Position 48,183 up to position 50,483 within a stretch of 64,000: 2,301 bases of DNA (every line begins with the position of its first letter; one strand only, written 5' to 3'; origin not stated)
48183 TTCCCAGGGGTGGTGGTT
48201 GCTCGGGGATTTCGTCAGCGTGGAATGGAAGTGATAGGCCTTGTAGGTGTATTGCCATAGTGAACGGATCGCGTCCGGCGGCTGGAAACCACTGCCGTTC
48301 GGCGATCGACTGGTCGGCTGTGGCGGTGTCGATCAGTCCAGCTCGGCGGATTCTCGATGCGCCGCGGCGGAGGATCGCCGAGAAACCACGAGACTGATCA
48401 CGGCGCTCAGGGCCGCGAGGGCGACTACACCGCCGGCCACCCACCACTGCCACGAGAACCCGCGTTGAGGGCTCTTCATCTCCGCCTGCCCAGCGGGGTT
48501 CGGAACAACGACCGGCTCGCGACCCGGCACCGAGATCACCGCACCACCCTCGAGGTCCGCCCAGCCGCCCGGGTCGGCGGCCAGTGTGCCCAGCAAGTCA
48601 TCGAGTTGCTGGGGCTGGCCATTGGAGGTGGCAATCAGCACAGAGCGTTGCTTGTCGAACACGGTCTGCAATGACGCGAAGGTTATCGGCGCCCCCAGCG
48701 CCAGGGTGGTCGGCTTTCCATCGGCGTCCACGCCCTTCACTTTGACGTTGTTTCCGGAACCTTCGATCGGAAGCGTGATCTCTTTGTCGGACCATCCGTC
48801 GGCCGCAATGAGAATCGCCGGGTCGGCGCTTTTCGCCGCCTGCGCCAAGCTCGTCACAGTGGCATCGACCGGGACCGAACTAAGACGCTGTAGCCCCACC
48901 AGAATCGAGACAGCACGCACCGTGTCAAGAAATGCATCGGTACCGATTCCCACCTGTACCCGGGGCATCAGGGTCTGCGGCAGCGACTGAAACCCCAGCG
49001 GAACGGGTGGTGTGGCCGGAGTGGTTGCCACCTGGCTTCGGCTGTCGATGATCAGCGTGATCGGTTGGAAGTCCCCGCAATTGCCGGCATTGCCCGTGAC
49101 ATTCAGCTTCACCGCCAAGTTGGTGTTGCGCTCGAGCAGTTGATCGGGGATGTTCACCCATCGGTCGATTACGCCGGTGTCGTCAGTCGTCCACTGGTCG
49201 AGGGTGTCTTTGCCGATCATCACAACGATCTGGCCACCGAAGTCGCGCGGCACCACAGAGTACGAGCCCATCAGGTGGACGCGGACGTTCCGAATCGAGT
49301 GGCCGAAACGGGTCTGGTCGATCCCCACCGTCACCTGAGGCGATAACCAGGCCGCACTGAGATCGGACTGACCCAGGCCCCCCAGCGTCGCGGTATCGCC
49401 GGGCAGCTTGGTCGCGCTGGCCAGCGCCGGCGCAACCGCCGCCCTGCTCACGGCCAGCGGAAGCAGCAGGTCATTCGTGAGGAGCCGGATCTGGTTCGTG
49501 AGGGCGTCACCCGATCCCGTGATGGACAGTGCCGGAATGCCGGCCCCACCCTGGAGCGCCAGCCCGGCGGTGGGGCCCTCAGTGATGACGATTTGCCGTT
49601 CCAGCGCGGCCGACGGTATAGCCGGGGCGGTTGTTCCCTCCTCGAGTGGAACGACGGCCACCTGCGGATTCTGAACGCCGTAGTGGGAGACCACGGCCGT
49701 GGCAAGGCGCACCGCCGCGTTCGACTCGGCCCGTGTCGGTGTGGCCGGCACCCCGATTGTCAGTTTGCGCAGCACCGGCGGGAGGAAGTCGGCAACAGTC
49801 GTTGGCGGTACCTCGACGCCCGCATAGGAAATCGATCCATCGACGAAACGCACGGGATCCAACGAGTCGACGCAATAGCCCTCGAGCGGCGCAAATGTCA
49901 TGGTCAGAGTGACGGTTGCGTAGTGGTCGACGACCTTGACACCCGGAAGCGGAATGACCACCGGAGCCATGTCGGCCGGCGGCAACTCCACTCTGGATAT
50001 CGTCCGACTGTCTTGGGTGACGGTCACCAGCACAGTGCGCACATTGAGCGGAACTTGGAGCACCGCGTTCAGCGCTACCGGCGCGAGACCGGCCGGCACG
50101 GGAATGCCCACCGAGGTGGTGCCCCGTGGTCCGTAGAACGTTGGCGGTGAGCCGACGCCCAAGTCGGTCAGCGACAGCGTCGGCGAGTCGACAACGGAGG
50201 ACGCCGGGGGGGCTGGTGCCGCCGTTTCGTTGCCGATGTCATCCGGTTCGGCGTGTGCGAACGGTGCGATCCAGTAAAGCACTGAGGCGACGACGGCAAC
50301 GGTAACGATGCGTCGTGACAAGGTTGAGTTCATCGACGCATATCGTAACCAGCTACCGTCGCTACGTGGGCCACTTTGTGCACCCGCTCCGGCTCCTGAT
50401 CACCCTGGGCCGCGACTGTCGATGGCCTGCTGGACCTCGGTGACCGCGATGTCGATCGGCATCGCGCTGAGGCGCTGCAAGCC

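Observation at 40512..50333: Synthase-type exopolysaccharide locus predicting a xylose/L-arabinose polymer in a mycobacterium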

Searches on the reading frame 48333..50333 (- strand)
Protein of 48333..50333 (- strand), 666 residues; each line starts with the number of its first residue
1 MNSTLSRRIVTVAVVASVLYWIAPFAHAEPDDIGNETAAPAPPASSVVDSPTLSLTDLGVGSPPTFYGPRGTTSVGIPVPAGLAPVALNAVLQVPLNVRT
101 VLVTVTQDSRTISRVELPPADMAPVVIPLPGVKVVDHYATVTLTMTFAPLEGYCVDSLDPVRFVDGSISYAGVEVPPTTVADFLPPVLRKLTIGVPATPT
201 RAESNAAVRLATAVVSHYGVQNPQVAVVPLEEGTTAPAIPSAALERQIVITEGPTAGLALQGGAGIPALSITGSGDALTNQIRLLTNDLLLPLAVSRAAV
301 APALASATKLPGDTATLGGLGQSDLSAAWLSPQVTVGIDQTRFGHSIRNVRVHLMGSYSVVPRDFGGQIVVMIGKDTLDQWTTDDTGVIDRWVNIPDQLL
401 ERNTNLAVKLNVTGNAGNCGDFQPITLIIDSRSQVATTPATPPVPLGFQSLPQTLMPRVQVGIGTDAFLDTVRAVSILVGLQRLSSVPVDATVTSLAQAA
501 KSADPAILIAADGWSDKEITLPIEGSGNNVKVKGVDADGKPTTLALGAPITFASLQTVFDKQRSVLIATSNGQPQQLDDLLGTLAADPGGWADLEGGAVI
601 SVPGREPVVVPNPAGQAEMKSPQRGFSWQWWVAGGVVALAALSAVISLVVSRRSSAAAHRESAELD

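Call 3: search_protein_families(library=pfam, proteins=[window:48333-50333:-], max_evalue=0.01)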
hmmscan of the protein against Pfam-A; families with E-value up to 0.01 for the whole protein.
window:48333-50333:- (666 aa): 0 families

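Call 4: search_protein_families(library=ncbifam, proteins=[window:48333-50333:-], max_evalue=0.01)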
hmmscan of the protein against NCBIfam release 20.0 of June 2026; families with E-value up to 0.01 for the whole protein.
window:48333-50333:- (666 aa): 0 families

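Call 22: find_homologous_proteins(query=window:48333-50333:-, max_evalue=0.001)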
Query window:48333-50333:- (666 aa): 472 proteins with E <= 0.001 among 8000 candidates; the best 120 are listed.
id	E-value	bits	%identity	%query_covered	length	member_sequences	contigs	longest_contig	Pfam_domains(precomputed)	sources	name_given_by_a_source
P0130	0.0e+0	1432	100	100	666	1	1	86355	-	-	-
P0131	2.6e-289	979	73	93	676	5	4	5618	-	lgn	-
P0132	1.5e-254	864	62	99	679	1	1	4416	-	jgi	jgi:hypothetical protein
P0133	1.7e-205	702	54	95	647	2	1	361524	-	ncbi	ncbi:MAG: hypothetical protein U0Q47_02685 [Mycobacterium sp.]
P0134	8.0e-203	694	52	99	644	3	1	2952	-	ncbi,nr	ncbi:MAG TPA: hypothetical protein VMD51_12900 [Mycobacterium sp.]|nr:hypothetical protein [Mycobact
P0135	2.0e-202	692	52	98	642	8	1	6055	-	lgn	-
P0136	9.0e-201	687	52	99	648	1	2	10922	-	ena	-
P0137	1.1e-200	687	52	95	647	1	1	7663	-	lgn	-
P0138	1.3e-200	686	63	77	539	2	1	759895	-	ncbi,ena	-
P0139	2.0e-200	686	53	99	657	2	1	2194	-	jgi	jgi:hypothetical protein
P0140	2.5e-200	685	52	96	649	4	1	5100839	-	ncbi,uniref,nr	ncbi:cellulose biosynthesis cyclic di-GMP-binding regulatory protein BcsB [Mycobacterium sp. DL592]|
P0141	6.0e-200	684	52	96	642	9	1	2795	-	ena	-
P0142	7.9e-200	684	53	96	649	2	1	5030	-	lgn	-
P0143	7.2e-199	681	52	98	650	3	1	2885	-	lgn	-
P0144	3.1e-197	675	53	92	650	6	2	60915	-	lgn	-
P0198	1.3e-179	617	49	98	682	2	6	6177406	PF03170.20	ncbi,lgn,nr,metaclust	ncbi:hypothetical protein AB431_05685 [Mycobacterium sp. EPa45]|nr:hypothetical protein AB431_05685 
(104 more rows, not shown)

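Call 23: find_encoding_contigs(protein=P0140, flank=10000, max_places=2)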
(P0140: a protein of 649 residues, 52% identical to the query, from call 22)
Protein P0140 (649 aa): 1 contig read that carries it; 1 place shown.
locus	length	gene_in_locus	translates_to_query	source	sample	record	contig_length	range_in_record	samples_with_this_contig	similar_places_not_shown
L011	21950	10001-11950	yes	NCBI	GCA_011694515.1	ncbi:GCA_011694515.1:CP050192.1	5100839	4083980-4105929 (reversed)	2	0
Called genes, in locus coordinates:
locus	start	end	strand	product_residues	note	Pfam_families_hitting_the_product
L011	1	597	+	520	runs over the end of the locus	PF00135:COesterase, PF20434:BD-FAE, PF07859:Abhydrolase_3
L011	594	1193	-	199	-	PF00440:TetR_N, PF17754:TetR_C_14 (weak)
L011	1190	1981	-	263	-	PF00106:adh_short, PF08659:KR, PF13561:adh_short_C2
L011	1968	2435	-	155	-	PF00903:Glyoxalase, PF13669:Glyoxalase_4 (weak)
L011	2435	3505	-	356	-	PF01113:DapB_N (weak), PF19328:DAP_DH_C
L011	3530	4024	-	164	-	PF14539:DUF4442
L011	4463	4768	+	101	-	PF00338:Ribosomal_S10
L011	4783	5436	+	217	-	PF00297:Ribosomal_L3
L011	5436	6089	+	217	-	PF00573:Ribosomal_L4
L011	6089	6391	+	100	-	PF00276:Ribosomal_L23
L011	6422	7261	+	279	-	PF00181:Ribosomal_L2_N, PF03947:Ribosomal_L2_C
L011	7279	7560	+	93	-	PF00203:Ribosomal_S19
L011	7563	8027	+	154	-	PF00237:Ribosomal_L22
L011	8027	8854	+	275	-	PF07650:KH_2, PF00189:Ribosomal_S3_C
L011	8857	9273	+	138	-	PF00252:Ribosomal_L16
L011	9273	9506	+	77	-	PF00831:Ribosomal_L29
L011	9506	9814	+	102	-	PF00366:Ribosomal_S17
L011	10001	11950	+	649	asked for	-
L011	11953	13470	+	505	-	-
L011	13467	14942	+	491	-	PF13506:Glyco_transf_21, PF00535:Glycos_transf_2, PF13641:Glyco_tranf_2_3, PF13632:Glyco_trans_2_3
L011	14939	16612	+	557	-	-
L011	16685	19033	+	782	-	PF00884:Sulfatase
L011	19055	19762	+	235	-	-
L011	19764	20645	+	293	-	PF03781:FGE-sulfatase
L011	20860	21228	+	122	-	PF00238:Ribosomal_L14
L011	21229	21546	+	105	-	PF00467:KOW, PF17136:ribosomal_L24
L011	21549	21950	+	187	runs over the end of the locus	PF00281:Ribosomal_L5, PF00673:Ribosomal_L5_C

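Call 24: find_encoding_contigs(protein=P0198, flank=10000, max_places=2)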
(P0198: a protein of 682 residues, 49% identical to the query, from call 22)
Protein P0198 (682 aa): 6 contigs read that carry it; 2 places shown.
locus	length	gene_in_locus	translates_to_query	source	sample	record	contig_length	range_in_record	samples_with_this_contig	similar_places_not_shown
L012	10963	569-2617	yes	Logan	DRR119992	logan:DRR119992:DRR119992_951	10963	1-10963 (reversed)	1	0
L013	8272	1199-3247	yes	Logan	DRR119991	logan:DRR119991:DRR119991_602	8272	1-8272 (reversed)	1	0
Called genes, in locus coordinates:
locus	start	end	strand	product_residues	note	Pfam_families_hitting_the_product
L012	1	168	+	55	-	?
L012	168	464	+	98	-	PF00366:Ribosomal_S17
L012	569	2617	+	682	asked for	PF03170:CBM_BcsB_1st (faint)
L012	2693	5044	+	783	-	PF00884:Sulfatase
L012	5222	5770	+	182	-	-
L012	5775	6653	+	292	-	PF03781:FGE-sulfatase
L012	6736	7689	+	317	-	-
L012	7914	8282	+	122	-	PF00238:Ribosomal_L14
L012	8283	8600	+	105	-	PF00467:KOW, PF17136:ribosomal_L24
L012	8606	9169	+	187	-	PF00281:Ribosomal_L5, PF00673:Ribosomal_L5_C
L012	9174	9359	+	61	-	PF00253:Ribosomal_S14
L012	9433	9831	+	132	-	PF00410:Ribosomal_S8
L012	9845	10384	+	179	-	PF00347:Ribosomal_L6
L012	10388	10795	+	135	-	PF00861:Ribosomal_L18p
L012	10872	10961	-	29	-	?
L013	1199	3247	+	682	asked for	PF03170:CBM_BcsB_1st (faint)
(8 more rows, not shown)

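Call 25: find_encoding_contigs(protein=P0131, flank=10000, max_places=4)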
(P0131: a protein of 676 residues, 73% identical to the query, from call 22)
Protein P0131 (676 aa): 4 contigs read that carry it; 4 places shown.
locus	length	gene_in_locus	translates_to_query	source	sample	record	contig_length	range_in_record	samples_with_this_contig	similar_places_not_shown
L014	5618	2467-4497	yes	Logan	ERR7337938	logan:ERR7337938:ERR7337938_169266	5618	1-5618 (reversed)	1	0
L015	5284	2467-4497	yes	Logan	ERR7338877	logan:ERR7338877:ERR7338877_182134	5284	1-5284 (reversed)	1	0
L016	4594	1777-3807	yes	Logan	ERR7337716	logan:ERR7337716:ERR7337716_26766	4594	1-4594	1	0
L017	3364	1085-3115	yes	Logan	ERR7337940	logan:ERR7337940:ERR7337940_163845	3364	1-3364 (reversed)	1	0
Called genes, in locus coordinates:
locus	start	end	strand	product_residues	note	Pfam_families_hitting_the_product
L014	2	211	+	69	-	?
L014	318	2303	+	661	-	-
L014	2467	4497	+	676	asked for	-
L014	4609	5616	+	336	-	?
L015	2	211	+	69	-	?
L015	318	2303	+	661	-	-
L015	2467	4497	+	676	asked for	-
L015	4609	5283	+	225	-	?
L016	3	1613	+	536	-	?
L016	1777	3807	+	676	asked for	-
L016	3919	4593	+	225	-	?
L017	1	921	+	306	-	?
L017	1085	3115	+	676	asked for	-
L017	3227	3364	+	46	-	?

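Call 48: search_protein_families(library=pfam, proteins=[L014:318-2303:+, L014:4609-5616:+, L011:11953-13470:+, L011:13467-14942:+, L011:14939-16612:+], max_evalue=0.01)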
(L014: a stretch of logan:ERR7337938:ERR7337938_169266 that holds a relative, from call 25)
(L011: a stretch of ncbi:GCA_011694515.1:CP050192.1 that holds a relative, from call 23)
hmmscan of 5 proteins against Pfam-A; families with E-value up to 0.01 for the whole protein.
L014:318-2303:+ (661 aa): 0 families

L014:4609-5616:+ (336 aa): 1 family
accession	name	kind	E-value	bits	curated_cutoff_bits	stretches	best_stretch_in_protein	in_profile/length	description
PF00884.28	Sulfatase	-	4.9e-44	151.3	25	1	33-336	1-222/301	Sulfatase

L011:11953-13470:+ (505 aa): 0 families

L011:13467-14942:+ (491 aa): 4 families
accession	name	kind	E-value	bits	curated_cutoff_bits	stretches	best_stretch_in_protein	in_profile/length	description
PF13641.12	Glyco_tranf_2_3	-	1.2e-27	97.9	27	1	115-343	1-230/230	Glycosyltransferase like family 2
PF13632.12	Glyco_trans_2_3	-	5.6e-24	85.5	27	1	201-401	1-172/198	Glycosyl transferase family group 2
PF00535.33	Glycos_transf_2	-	2.5e-11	44.2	23.3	1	118-256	1-132/168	Glycosyl transferase family 2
PF13506.12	Glyco_transf_21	-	9.7e-06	25.6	21.7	1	176-340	6-172/174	Glycosyl transferase family 21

L011:14939-16612:+ (557 aa): 0 families

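Call 52: find_encoding_contigs(protein=P0138, flank=10000, max_places=2)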
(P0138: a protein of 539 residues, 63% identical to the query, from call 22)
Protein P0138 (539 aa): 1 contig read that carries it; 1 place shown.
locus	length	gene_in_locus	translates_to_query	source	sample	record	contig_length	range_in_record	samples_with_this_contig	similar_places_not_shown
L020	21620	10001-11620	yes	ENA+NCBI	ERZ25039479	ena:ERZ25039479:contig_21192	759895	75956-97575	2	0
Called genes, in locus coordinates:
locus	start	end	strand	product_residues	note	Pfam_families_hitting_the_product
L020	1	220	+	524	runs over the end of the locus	PF00135:COesterase, PF20434:BD-FAE, PF07859:Abhydrolase_3 (faint)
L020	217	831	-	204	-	PF00440:TetR_N, PF17754:TetR_C_14 (weak)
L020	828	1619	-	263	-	PF00106:adh_short, PF08659:KR, PF13561:adh_short_C2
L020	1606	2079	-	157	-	PF00903:Glyoxalase, PF13669:Glyoxalase_4 (weak)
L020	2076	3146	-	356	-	PF01113:DapB_N (weak), PF19328:DAP_DH_C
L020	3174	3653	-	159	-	PF14539:DUF4442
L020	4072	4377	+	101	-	PF00338:Ribosomal_S10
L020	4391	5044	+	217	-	PF00297:Ribosomal_L3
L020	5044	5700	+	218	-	PF00573:Ribosomal_L4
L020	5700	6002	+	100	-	PF00276:Ribosomal_L23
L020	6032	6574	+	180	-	PF00181:Ribosomal_L2_N, PF03947:Ribosomal_L2_C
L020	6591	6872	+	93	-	PF03947:Ribosomal_L2_C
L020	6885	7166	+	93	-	PF00203:Ribosomal_S19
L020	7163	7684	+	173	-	PF00237:Ribosomal_L22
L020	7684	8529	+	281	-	PF07650:KH_2, PF00189:Ribosomal_S3_C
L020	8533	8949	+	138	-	PF00252:Ribosomal_L16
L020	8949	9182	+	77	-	PF00831:Ribosomal_L29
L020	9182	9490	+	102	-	PF00366:Ribosomal_S17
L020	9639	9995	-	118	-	-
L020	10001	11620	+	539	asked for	-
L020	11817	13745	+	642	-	-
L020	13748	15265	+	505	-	-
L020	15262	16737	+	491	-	PF13506:Glyco_transf_21 (weak), PF00535:Glycos_transf_2, PF13641:Glyco_tranf_2_3, PF13632:Glyco_trans_2_3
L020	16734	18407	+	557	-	-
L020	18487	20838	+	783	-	PF00884:Sulfatase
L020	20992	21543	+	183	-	-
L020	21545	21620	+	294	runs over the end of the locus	PF03781:FGE-sulfatase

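Call 53: find_encoding_contigs(protein=P0132, flank=10000, max_places=2)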
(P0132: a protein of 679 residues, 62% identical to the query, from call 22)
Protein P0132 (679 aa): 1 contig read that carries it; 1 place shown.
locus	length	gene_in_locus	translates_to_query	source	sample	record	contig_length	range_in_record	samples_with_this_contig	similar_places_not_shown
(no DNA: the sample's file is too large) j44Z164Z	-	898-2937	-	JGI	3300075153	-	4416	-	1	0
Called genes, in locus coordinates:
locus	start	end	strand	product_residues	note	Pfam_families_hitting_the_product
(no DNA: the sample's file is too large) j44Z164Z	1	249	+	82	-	?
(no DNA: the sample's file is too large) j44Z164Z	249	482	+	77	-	PF00831:Ribosomal_L29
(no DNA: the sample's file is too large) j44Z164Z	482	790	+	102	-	PF00366:Ribosomal_S17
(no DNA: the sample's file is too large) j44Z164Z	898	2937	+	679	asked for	-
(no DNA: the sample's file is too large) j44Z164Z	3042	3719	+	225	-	-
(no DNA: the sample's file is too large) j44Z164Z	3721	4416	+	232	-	?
